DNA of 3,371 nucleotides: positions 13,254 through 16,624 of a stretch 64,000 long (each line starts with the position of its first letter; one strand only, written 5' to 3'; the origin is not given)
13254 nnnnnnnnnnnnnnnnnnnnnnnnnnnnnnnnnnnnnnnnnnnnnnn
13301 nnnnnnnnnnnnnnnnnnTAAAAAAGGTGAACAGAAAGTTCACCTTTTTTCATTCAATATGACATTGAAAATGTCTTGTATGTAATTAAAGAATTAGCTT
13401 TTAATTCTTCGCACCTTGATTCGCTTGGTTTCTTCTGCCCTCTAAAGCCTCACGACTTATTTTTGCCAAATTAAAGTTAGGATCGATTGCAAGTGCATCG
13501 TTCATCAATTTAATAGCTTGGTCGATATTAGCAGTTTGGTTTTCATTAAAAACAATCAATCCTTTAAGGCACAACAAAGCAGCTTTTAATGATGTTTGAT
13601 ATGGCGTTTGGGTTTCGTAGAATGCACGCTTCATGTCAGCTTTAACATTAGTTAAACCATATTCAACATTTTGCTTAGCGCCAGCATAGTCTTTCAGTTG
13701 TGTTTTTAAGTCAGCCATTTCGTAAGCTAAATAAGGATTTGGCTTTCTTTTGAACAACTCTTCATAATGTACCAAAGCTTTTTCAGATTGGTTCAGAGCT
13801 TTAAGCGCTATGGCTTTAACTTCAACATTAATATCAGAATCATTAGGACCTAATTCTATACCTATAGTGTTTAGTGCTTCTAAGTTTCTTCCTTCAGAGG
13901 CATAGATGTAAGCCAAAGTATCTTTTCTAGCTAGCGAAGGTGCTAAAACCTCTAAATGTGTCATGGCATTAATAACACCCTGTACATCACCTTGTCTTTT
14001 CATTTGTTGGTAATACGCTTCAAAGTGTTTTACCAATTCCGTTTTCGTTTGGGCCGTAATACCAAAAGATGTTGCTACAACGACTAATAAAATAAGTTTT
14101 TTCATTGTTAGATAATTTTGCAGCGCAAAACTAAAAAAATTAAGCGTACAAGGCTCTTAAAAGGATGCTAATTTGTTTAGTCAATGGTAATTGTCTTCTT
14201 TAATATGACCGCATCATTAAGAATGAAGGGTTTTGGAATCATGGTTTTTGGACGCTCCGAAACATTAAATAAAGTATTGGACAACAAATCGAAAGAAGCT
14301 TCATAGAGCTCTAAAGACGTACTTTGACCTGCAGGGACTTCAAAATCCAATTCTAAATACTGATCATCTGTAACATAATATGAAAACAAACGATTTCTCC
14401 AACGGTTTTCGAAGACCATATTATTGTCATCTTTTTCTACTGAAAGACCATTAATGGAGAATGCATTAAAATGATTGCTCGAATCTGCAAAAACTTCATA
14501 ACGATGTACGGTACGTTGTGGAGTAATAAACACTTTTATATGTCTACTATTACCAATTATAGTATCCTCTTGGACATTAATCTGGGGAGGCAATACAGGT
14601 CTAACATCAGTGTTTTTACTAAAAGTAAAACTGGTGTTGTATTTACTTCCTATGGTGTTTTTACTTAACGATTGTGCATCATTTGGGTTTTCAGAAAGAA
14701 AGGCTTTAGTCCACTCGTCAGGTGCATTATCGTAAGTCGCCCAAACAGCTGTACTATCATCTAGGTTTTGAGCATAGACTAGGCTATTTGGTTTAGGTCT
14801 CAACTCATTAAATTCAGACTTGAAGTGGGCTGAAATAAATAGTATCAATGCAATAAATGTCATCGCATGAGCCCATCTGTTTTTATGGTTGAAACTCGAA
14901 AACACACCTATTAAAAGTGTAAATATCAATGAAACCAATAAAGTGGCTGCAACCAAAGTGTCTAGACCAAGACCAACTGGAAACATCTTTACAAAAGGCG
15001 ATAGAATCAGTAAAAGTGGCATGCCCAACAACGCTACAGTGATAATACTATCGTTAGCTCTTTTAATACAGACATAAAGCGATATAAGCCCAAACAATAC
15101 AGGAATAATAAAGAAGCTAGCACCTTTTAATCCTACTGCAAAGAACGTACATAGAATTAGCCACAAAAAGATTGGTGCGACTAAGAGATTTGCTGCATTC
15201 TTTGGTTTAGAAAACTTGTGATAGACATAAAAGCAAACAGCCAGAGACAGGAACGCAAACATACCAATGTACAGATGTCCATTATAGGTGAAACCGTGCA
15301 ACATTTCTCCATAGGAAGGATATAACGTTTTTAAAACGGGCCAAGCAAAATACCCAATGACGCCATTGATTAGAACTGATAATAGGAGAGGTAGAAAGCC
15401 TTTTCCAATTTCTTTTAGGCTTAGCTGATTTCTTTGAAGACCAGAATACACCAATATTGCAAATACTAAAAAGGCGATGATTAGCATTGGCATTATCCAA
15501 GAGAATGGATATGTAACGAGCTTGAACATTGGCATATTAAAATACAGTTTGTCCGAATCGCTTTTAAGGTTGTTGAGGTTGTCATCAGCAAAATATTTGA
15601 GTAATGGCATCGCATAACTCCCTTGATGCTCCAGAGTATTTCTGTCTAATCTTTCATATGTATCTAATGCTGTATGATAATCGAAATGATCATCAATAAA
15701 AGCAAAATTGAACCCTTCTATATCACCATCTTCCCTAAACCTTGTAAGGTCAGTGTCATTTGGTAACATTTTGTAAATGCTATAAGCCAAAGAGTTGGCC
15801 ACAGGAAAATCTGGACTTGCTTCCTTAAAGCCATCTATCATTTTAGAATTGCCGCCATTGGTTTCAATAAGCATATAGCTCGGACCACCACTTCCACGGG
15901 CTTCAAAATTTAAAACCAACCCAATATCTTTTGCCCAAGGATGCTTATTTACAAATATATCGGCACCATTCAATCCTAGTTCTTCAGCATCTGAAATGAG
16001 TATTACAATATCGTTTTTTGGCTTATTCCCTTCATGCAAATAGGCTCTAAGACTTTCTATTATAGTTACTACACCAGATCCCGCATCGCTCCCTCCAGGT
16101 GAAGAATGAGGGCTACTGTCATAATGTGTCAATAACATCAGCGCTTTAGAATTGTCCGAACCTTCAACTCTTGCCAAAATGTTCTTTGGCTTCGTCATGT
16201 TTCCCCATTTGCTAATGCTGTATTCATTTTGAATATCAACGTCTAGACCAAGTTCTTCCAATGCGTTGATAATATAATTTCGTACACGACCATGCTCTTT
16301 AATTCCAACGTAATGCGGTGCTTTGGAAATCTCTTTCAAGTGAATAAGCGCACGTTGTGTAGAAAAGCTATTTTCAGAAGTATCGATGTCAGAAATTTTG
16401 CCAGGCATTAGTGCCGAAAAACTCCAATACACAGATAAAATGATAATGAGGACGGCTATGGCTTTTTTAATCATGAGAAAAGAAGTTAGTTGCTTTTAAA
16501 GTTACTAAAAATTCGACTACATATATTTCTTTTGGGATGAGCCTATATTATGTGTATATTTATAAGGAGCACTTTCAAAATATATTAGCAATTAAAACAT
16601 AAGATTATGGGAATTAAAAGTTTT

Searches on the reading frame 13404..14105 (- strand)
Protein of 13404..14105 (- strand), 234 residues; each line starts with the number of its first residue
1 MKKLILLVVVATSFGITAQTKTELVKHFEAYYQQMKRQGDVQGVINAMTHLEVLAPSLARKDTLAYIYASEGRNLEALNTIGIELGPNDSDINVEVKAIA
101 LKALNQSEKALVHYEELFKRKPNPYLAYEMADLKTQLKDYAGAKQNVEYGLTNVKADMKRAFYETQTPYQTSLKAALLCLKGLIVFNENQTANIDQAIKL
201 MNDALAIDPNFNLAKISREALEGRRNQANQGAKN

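Call 33: search_protein_families(library=pfam, proteins=[window:13404-14105:-], max_evalue=0.01)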
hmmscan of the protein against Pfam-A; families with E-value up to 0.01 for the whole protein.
window:13404-14105:- (234 aa): 5 families
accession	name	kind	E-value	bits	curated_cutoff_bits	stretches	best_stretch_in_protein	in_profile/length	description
PF13428.12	TPR_14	-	1.6e-05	25.5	23.5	0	98-130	8-41/44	Tetratricopeptide repeat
PF07719.23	TPR_2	-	0.00017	21.9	27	0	193-210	16-33/34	Tetratricopeptide repeat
PF13181.12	TPR_8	-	0.00062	20.2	25.7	0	191-210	14-33/34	Tetratricopeptide repeat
PF25068.1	ARM_TT21_4th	-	0.0009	20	30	1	108-204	16-99/153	Tetratricopeptide repeat protein 21 forth ARM domain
PF14559.12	TPR_19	-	0.0027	18.4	25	0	105-145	5-46/68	Tetratricopeptide repeat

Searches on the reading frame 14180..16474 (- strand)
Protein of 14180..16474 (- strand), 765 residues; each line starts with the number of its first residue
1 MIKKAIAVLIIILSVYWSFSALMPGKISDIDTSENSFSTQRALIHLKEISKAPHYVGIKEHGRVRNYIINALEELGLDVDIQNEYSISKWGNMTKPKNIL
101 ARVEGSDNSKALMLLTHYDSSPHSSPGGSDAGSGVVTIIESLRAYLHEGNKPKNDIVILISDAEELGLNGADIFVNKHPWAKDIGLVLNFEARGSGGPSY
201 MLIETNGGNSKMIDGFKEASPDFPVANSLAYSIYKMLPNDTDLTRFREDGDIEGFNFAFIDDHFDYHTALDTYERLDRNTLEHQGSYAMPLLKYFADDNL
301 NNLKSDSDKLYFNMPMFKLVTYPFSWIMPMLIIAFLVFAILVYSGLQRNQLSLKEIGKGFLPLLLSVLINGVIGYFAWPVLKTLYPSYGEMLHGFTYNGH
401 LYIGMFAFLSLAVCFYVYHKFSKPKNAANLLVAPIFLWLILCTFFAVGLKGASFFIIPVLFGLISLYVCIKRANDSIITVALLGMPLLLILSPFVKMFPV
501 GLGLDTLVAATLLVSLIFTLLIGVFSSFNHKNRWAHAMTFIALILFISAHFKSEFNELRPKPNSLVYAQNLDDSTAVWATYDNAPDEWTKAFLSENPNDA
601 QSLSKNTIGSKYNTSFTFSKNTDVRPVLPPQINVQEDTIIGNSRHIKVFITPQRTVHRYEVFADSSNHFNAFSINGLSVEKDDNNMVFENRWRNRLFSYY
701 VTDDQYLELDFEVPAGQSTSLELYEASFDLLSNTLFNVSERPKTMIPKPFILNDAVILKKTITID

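Call 33: search_protein_families(library=pfam, proteins=[window:14180-16474:-], max_evalue=0.01)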
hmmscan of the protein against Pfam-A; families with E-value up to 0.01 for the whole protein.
window:14180-16474:- (765 aa): 2 families
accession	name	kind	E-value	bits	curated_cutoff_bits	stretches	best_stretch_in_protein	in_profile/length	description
PF04389.22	Peptidase_M28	-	1.7e-36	126.2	21.3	1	98-288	1-189/193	Peptidase family M28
PF01546.33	Peptidase_M20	-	0.0007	20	24.6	1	126-189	31-98/206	Peptidase family M20/M25/M40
